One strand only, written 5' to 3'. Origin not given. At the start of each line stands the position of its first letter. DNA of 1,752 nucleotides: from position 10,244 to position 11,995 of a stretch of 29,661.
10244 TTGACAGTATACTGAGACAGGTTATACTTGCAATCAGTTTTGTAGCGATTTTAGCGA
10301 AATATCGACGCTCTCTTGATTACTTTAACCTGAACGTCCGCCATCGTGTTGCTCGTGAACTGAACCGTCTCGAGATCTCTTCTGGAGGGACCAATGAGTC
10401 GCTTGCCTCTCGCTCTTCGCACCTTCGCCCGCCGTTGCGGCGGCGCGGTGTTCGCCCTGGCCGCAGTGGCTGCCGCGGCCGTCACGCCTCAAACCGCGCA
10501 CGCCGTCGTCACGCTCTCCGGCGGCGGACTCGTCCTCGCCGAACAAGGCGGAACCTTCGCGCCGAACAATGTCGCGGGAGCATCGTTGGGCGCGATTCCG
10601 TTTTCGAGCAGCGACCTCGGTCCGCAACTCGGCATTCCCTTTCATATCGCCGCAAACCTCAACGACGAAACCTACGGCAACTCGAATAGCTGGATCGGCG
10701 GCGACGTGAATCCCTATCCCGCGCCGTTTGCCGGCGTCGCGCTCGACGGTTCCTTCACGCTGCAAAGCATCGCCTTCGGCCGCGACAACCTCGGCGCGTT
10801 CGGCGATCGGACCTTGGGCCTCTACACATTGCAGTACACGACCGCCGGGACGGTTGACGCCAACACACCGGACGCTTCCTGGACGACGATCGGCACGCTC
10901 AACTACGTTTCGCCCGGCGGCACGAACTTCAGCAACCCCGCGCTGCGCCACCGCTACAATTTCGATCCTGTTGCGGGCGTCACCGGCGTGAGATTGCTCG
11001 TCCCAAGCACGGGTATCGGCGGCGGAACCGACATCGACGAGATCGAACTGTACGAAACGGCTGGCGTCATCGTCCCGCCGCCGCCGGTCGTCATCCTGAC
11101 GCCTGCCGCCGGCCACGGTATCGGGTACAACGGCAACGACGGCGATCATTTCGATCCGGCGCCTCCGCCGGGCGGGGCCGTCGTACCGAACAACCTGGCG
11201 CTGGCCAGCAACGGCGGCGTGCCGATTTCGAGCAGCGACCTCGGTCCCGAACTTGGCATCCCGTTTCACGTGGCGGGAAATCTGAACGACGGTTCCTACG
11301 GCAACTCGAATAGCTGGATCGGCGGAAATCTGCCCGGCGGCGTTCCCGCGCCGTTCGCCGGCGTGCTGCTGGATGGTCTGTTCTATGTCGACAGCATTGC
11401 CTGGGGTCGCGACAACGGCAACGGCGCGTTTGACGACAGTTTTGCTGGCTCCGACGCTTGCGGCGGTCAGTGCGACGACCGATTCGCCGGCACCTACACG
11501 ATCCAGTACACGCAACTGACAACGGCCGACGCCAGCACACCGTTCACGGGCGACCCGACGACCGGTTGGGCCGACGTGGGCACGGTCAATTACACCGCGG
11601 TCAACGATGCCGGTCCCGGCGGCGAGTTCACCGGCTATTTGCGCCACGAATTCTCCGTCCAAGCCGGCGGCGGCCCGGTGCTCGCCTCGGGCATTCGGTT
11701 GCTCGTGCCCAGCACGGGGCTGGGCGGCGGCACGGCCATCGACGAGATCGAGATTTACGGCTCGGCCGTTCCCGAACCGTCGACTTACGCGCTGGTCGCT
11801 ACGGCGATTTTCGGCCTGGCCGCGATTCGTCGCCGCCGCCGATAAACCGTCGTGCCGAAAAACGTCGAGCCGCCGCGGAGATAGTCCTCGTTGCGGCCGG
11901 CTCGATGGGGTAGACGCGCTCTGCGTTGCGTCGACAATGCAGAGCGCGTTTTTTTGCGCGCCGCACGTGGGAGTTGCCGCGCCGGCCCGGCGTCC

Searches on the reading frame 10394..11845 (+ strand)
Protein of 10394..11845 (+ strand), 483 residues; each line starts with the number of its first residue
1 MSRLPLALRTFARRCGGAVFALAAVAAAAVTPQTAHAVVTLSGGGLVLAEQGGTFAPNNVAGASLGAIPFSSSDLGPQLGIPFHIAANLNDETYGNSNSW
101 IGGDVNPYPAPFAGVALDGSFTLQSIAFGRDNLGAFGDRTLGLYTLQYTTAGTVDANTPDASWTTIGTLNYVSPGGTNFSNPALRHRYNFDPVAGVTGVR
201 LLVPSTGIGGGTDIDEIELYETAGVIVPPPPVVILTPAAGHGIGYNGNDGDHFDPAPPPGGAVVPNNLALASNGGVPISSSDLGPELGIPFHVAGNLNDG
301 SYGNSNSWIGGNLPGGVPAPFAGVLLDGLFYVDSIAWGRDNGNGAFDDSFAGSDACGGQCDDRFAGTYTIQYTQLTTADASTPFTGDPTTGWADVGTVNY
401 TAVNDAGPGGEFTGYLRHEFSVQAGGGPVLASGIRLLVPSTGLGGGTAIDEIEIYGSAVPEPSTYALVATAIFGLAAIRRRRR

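Call 8: search_protein_families(library=pfam, proteins=[window:10394-11845:+], max_evalue=0.001)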
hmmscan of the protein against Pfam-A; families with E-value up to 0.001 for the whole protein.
window:10394-11845:+ (483 aa): 1 family
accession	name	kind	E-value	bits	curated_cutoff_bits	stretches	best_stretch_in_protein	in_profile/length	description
PF07589.16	PEP-CTERM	-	6.8e-05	23.2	20.7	1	458-481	1-24/24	PEP-CTERM motif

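Call 10: find_homologous_proteins(query=window:10394-11845:+, max_evalue=0.00001)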
Query window:10394-11845:+ (483 aa): 372 proteins with E <= 0.00001 among 8000 candidates; the best 120 are listed.
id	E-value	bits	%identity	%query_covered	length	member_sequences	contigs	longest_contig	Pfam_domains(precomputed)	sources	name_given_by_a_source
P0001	0.0e+0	1065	99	100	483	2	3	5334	-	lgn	-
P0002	1.0e-252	858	80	100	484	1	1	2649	-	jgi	jgi:hypothetical protein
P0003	3.2e-234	797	74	100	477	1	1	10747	-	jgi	jgi:hypothetical protein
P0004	7.2e-227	772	78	93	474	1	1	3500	-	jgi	jgi:hypothetical protein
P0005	7.2e-221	753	72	100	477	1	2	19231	-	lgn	-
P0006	1.8e-216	738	72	100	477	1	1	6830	PF07589.17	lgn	-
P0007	3.4e-215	734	70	100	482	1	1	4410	PF07589.17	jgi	jgi:hypothetical protein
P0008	1.8e-213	728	71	100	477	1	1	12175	PF07589.17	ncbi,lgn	-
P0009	4.0e-209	714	71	100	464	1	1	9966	-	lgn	-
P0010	4.5e-207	707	70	100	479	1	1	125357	-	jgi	jgi:hypothetical protein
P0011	1.0e-201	689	49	84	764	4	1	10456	PF00754.32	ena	-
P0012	2.0e-195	669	48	85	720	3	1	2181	-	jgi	jgi:hypothetical protein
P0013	2.3e-194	665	69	91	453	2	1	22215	-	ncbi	ncbi:MAG: PEP-CTERM sorting domain-containing protein [Pirellulales bacterium]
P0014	2.0e-192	659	52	98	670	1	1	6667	PF07589.17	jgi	jgi:hypothetical protein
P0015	4.1e-187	641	68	93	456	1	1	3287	-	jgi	jgi:hypothetical protein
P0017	1.1e-181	623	67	94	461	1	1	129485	-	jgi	jgi:hypothetical protein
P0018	3.5e-181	622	66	96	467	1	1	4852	-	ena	-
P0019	2.4e-180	619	67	93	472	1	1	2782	-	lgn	-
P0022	2.6e-166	573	60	95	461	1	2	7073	PF07589.17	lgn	-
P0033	1.4e-142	494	58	88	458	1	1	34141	-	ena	-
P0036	4.3e-138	480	57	93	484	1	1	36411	-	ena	-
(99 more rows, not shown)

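Call 12: find_related_loci(query=A1, collection=genome_contigs, flank=3000)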
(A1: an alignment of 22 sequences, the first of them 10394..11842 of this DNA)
Query A1 (483 aa) in genome_contigs; peptide patterns used: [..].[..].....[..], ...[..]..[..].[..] (x = any residue, [..] = any of these).
105 stretches matched a pattern; 92 encode a relative of the query (tblastn E <= 1e-3); the best 80 are kept; 74 distinct loci.
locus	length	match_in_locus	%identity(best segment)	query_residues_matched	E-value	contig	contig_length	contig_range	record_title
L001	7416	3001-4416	71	1-478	0e+0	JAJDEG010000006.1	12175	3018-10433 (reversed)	MAG: Planctomycetota bacterium isolate OFTM264 OFTM264_5, whole genome shotgun sequence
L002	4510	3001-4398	67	1-471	0e+0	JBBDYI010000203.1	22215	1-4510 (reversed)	MAG: Pirellulales bacterium isolate LejiaD_2_63_11 Lejia_D_3811_length_22215_cov_7, whole genome shotgun sequence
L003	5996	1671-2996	55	39-481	1e-136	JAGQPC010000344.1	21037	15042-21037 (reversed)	MAG: Planctomycetales bacterium isolate HKST-UBA30 2012-05-30_1_(paired)_contig_261128, whole genome shotgun sequence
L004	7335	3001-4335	55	8-464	7e-132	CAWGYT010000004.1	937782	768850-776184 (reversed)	MAG: uncultured Planctomycetales bacterium isolate MFD09779.bin.1.123 genome assembly, contig: contig_14781, whole genom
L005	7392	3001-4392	50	3-458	2e-124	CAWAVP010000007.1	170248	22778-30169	MAG: uncultured Planctomycetales bacterium isolate MFD05684.bin.2.11 genome assembly, contig: contig_115049, whole genom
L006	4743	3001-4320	51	49-481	6e-123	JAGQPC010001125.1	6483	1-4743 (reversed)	MAG: Planctomycetales bacterium isolate HKST-UBA30 2012-05-30_1_(paired)_contig_570356, whole genome shotgun sequence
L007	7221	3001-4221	52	31-457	4e-118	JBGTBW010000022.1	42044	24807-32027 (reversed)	MAG: Verrucomicrobiales bacterium isolate JTS-RE105 k141_7836438, whole genome shotgun sequence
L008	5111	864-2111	53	53-459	8e-118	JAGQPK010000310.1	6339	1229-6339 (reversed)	MAG: Planctomycetales bacterium isolate HKST-UBA38 NODE_310_length_6339_cov_4.128553, whole genome shotgun sequence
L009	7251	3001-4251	55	50-459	3e-115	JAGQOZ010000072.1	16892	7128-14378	MAG: Planctomycetales bacterium isolate HKST-UBA27 NODE_72_length_16892_cov_5.483240, whole genome shotgun sequence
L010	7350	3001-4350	50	9-459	6e-115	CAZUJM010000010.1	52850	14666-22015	MAG TPA_asm: uncultured Pirellulaceae bacterium isolate SRP193358_co1_84 genome assembly, contig: NODE_1093_length_52850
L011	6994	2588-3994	50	8-463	1e-117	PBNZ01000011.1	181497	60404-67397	MAG: Planctomycetaceae bacterium isolate SP176 104461, whole genome shotgun sequence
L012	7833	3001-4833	51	53-460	5e-112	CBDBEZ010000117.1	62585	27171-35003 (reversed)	MAG: Verrucomicrobiales bacterium isolate 77379cd5-1fbb-4e15-bbfc-4f10a4ebbb05 genome assembly, contig: contig_117, whol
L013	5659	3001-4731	51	53-461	4e-112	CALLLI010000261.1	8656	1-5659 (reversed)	MAG: uncultured Verrucomicrobiales bacterium isolate S3_Bin_Bin_173_1 genome assembly, contig: c_000003615755, whole gen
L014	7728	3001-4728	50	53-460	6e-112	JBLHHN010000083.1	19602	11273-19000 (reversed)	MAG: Verrucomicrobiales bacterium isolate 3300054976_144 Ga0535667_0003817, whole genome shotgun sequence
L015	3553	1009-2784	51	32-458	8e-113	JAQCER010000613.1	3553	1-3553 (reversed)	MAG: Verrucomicrobia bacterium isolate casp40-mb.124 NODE_58888_length_3553_cov_0.051534, whole genome shotgun sequence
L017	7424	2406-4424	49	53-462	7e-104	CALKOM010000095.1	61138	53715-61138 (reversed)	MAG: uncultured Verrucomicrobiales bacterium isolate S3_Bin_METABAT__180_1 genome assembly, contig: c_000001825565, whol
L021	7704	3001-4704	50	50-479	2e-111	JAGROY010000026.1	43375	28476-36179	MAG: Verrucomicrobiia bacterium isolate HKST-UBA30 2009_6028, whole genome shotgun sequence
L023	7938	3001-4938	46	1-458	6e-94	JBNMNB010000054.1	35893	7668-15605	MAG: Verrucomicrobiales bacterium isolate 3300054698_94 Ga0535670_0001324, whole genome shotgun sequence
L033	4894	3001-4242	45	49-482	5e-85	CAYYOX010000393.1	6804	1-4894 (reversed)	MAG TPA_asm: uncultured Planctomycetaceae bacterium isolate SRP179991_co3_33 genome assembly, contig: NODE_3868_length_6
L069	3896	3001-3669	50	50-458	7e-58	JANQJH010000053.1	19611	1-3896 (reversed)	MAG: Verrucomicrobiales bacterium isolate PL25a_bin.108 k99_1979895, whole genome shotgun sequence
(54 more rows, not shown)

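Call 13: find_related_loci(query=A1, collection=metagenome_contigs, flank=3000)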
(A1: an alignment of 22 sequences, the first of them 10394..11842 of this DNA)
Query A1 (483 aa) in metagenome_contigs; peptide patterns used: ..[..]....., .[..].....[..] (x = any residue, [..] = any of these).
377 stretches matched a pattern; 130 encode a relative of the query (tblastn E <= 1e-3); the best 80 are kept; 79 distinct loci.
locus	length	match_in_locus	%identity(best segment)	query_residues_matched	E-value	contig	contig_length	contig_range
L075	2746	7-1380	58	9-478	2e-166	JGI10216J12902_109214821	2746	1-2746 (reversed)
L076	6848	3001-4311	51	36-483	9e-121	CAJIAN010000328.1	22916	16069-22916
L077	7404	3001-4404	50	8-462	5e-117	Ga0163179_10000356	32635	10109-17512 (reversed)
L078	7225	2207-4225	49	53-462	2e-103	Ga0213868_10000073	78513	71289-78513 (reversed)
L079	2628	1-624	76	63-478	3e-103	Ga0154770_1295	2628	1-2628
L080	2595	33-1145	49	80-483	1e-98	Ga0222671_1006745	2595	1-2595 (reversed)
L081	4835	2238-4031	48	13-475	4e-95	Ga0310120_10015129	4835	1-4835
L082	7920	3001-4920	46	53-476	7e-92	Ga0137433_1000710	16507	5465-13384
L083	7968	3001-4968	45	56-467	4e-90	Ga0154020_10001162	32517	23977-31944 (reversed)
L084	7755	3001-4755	46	58-462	7e-86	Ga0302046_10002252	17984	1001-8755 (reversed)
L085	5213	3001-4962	45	57-459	1e-85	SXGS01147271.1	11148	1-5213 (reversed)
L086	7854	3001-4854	46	57-454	1e-84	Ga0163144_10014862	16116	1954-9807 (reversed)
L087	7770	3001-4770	47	53-477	9e-85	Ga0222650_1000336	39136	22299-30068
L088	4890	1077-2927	45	30-462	8e-84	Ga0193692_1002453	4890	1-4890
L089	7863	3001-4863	43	9-478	4e-83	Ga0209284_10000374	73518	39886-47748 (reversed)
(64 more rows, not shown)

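Call 19: find_encoding_contigs(protein=P0010, flank=10000, max_places=3)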
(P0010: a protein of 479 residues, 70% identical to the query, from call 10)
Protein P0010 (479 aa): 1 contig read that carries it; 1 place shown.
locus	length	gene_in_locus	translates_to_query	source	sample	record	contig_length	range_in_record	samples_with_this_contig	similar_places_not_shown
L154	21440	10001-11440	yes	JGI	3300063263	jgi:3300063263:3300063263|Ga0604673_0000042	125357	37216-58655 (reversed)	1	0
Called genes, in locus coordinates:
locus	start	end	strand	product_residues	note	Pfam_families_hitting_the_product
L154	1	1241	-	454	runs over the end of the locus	PF13421:Band_7_1, PF01145:Band_7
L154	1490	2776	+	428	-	PF01839:FG-GAP (faint), PF13517:FG-GAP_3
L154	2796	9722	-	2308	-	PF00932:LTD, PF08757:CotH, PF00932:LTD (weak), PF00404:Dockerin_1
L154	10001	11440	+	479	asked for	-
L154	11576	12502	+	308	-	PF00701:DHDPS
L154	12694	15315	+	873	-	PF24105:Beta-prop_CAF1B_HIR1, PF25174:Beta-prop_THOC3, PF00400:WD40, PF25173:Beta-prop_WDR3_1st, PF25175:Beta-prop_WDR5, PF23414:Beta-prop_EML_2, PF24814:WD40_Prp19, PF24817:WD40_WDHD1_1st, +35 more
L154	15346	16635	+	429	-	PF24996:NANM, PF01344:Kelch_1 (faint), PF07646:Kelch_2 (faint), PF13415:Beta-prop_FBX42, PF24681:Kelch_KLHDC2_KLHL20_DRC7, PF13415:Beta-prop_FBX42 (weak), PF24996:NANM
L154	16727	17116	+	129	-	-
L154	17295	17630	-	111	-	-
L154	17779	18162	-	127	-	-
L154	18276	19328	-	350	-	PF00923:TAL_FSA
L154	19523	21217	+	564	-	PF07585:BBP7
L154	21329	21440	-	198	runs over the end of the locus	-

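Call 20: find_encoding_contigs(protein=P0017, flank=10000, max_places=3)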
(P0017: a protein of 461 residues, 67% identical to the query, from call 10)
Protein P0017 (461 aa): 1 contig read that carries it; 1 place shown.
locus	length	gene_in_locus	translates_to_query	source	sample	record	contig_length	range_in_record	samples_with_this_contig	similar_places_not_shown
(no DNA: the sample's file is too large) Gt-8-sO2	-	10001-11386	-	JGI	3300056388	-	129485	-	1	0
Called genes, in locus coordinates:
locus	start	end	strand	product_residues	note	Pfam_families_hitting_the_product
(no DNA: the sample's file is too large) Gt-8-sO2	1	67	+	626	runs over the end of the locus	PF14312:FG-GAP_2 (faint)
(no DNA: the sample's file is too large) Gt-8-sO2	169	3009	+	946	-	PF07589:PEP_exosort_dom (faint)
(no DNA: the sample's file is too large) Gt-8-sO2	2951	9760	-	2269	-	PF00932:LTD, PF08757:CotH, PF00932:LTD, PF00404:Dockerin_1 (weak)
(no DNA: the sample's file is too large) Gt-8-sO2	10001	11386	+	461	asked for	-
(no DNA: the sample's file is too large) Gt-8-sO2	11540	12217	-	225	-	PF00392:GntR, PF07729:FCD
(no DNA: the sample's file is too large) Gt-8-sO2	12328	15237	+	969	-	PF00034:Cytochrom_C (faint), PF07635:PSCyt1, PF07583:PSCyt2, PF00754:F5_F8_type_C (faint), PF07587:PSD1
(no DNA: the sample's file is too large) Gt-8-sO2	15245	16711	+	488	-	PF07394:DUF1501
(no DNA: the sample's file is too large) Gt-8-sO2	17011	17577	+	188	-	PF19502:DUF6036 (weak)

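Call 21: find_encoding_contigs(protein=P0005, flank=10000, max_places=3)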
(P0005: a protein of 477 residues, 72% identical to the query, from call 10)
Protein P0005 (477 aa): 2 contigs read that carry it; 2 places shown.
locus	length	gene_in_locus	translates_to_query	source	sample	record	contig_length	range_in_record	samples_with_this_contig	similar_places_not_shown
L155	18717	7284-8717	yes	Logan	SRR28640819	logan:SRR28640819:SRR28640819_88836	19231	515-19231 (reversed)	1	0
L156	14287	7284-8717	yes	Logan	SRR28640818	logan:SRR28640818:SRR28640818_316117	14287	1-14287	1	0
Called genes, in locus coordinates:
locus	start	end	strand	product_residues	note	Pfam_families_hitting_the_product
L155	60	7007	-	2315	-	PF00932:LTD, PF08757:CotH (weak), PF00932:LTD, PF00404:Dockerin_1 (weak)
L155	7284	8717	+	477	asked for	-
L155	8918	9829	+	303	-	PF00701:DHDPS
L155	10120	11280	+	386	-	PF02012:BNR (faint), PF13088:BNR_2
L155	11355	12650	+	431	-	PF01408:GFO_IDH_MocA, PF22725:GFO_IDH_MocA_C3 (faint), PF19051:GFO_IDH_MocA_C2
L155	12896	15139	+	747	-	-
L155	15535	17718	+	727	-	PF14559:TPR_19, PF13371:TPR_9 (weak), PF13432:TPR_16 (weak), PF07719:TPR_2 (weak), PF23914:TPR_CcmH_CycH (weak), PF13414:TPR_11 (weak), PF13431:TPR_17 (weak), PF13432:TPR_16 (weak), +8 more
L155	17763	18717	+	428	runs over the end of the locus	PF01979:Amidohydro_1 (faint)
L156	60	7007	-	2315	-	PF00932:LTD, PF08757:CotH (weak), PF00932:LTD, PF00404:Dockerin_1 (weak)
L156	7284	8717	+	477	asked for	-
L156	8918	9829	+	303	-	PF00701:DHDPS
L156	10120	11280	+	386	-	PF02012:BNR (faint), PF13088:BNR_2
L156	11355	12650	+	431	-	PF01408:GFO_IDH_MocA, PF22725:GFO_IDH_MocA_C3 (faint), PF19051:GFO_IDH_MocA_C2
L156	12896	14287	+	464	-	?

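Call 22: find_encoding_contigs(protein=P0003, flank=10000, max_places=3)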
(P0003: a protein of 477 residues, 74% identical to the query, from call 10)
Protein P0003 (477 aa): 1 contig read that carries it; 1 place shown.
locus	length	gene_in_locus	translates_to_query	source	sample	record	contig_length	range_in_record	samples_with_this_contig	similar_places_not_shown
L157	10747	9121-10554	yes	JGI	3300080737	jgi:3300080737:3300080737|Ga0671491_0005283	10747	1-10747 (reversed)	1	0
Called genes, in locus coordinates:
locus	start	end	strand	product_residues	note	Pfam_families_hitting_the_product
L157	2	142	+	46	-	?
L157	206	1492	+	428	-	PF01839:FG-GAP (faint), PF13517:FG-GAP_3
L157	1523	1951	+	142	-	-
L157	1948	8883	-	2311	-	PF00932:LTD, PF08757:CotH, PF00932:LTD (weak), PF00404:Dockerin_1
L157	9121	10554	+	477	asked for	-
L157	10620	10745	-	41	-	?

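Call 23: find_encoding_contigs(protein=P0002, flank=5000, max_places=2)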
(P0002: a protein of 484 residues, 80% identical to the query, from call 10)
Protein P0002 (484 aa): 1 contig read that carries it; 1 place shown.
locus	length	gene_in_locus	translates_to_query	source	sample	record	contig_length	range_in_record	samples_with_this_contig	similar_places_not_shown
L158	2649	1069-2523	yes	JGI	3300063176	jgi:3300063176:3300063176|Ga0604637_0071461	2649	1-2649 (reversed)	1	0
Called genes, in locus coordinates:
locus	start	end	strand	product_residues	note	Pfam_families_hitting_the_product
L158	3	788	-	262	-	?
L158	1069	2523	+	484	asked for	-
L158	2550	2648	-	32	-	?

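Call 24: find_encoding_contigs(protein=P0009, flank=10000, max_places=2)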
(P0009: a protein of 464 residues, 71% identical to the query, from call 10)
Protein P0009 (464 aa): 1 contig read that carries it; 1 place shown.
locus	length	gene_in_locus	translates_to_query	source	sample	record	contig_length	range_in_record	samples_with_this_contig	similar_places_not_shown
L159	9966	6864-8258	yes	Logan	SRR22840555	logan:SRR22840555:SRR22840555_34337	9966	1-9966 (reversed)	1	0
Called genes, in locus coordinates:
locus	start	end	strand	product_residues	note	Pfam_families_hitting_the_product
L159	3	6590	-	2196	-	?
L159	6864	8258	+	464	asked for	-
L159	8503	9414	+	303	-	PF00701:DHDPS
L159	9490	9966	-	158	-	?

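Call 25: find_encoding_contigs(protein=P0022, flank=10000, max_places=2)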
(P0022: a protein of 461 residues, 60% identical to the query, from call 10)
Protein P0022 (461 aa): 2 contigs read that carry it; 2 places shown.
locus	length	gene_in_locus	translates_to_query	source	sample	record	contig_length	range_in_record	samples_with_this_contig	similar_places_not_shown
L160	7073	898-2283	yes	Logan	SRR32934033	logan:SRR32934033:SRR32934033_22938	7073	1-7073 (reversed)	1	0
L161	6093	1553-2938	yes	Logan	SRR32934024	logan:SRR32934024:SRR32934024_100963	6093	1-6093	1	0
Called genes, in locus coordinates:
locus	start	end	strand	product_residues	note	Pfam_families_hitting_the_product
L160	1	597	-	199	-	?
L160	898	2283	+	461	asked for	PF07589:PEP_exosort_dom (weak)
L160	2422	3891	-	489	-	PF02321:OEP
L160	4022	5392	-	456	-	-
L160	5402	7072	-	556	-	?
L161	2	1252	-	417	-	?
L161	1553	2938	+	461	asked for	PF07589:PEP_exosort_dom (weak)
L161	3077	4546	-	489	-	PF02321:OEP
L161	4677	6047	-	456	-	-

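Call 26: find_encoding_contigs(protein=P0033, flank=10000, max_places=2)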
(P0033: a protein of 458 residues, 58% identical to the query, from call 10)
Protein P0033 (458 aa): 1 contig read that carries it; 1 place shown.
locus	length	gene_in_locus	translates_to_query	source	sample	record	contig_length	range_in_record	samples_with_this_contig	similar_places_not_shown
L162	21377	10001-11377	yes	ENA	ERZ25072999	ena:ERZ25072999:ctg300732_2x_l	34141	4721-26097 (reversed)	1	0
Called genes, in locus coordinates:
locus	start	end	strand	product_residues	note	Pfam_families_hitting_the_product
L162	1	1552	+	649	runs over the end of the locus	PF02463:SMC_N (weak)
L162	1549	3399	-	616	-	PF08757:CotH, PF00932:LTD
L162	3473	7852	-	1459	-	PF00932:LTD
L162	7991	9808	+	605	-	-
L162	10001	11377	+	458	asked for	-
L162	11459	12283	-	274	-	PF00583:Acetyltransf_1, PF13527:Acetyltransf_9 (weak), PF13673:Acetyltransf_10, PF13508:Acetyltransf_7, PF18014:Acetyltransf_18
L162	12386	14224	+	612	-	PF00069:Pkinase, PF07714:PK_Tyr_Ser-Thr, PF17667:Pkinase_fungal (weak), PF20703:nSTAND1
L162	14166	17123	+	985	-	PF03781:FGE-sulfatase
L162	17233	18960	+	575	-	PF08447:PAS_3, PF13185:GAF_2 (weak), PF07730:HisKA_3, PF02518:HATPase_c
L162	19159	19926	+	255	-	PF00920:ILVD_EDD_N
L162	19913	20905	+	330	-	PF00920:ILVD_EDD_N, PF24877:ILV_EDD_C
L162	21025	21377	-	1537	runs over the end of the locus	PF01839:FG-GAP (faint), PF13517:FG-GAP_3 (faint), PF23500:DUF7133, PF00034:Cytochrom_C (faint)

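Call 27: find_encoding_contigs(protein=P0036, flank=10000, max_places=2)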
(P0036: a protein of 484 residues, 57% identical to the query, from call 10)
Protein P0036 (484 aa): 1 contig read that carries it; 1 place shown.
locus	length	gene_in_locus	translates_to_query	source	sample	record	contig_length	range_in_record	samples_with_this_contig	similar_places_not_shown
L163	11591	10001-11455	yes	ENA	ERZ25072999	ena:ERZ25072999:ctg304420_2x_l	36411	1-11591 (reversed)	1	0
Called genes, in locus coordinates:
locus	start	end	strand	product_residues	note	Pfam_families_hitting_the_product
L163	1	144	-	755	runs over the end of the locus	PF01134:GIDA (weak), PF01266:DAO (weak), PF07992:Pyr_redox_2 (weak), PF12831:FAD_oxidored, PF13450:NAD_binding_8 (weak), PF12831:FAD_oxidored, PF25275:Golvesin_C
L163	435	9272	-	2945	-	PF00932:LTD, PF08757:CotH, PF00932:LTD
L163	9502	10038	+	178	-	-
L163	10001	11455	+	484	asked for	-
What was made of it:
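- The conserved pairing of the two genes suggests joint use (calls 19-27).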

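Call 45: find_encoding_contigs(protein=P0018, flank=5000, max_places=2)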
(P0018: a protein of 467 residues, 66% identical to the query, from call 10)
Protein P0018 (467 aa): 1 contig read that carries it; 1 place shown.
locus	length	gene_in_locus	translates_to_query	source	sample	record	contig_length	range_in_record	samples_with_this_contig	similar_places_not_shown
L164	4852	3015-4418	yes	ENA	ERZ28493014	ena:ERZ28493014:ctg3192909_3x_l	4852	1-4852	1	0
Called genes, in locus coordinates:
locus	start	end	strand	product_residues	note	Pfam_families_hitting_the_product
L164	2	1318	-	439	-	?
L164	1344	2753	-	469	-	PF00932:LTD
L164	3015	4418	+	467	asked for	-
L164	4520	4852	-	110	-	?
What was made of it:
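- Synteny of the giant gene and the PEP-CTERM gene holds in all orthologous loci examined (calls 19-24, 45).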

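Call 46: find_encoding_contigs(protein=P0015, flank=5000, max_places=2)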
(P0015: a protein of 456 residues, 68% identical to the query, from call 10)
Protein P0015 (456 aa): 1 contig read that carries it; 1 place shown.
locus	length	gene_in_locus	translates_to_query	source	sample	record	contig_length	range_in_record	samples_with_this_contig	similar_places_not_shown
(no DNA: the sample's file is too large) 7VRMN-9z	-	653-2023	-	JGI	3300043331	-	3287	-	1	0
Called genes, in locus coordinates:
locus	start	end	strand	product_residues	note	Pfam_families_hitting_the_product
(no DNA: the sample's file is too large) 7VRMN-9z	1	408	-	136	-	?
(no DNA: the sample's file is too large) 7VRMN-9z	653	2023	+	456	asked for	-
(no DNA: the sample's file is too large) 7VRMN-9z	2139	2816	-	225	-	PF00392:GntR, PF07729:FCD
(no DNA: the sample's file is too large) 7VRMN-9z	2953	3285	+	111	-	?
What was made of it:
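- Tried and rejected: The loci of P0017 and P0015 have no DNA on file (calls 20, 46).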

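Call 48: search_protein_families(library=pfam, proteins=[L164:4520-4852:-], max_evalue=0.01)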
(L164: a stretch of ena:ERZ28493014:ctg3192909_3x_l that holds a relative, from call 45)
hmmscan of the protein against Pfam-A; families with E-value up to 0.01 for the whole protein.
L164:4520-4852:- (110 aa): 1 family
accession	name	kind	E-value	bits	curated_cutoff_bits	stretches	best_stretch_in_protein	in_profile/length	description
PF07729.17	FCD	-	1.4e-16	61.4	24.3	1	5-96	33-124/125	FCD domain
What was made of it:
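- GntR+FCD genes lie directly downstream in the loci of P0017 and P0015, with an FCD fragment in L164 (calls 20, 46, 48).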

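Call 50: find_homologous_proteins(query=L164:4520-4852:-, max_evalue=0.00001)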
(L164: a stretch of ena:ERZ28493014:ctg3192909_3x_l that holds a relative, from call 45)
Query L164:4520-4852:-: 36 candidates shared short words with the query, none scored E <= 0.00001.
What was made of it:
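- Tried and rejected: A homologue search with the 110-aa L164 fragment returned nothing (call 50).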

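Call 54: search_protein_families(library=pfam, proteins=[L033:1675-2430:+, L069:2020-2724:-], max_evalue=0.001)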
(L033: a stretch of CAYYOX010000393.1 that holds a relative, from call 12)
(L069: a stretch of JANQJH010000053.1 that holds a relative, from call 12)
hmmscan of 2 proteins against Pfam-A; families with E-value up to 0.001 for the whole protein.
L033:1675-2430:+ (251 aa): 2 families
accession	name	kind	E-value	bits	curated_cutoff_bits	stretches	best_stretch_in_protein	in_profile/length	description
PF07729.17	FCD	-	1.8e-16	61.1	24.3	1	113-237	1-124/125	FCD domain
PF00392.27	GntR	-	9.1e-12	44.9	27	1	44-103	4-64/64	Bacterial regulatory proteins, gntR family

L069:2020-2724:- (234 aa): 2 families
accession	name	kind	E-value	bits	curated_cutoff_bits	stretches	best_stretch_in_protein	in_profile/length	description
PF07729.17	FCD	-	1.9e-23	83.7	24.3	1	95-214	1-123/125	FCD domain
PF00392.27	GntR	-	1.5e-10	41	27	1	32-83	10-62/64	Bacterial regulatory proteins, gntR family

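Call 60: search_solved_structures(query=A1, max_evalue=1)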
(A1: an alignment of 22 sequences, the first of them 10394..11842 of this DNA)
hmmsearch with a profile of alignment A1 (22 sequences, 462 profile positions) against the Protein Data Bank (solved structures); distinct sequences matched with E-value up to 1: 0.
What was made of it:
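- Tried and rejected: No hit (call 60).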
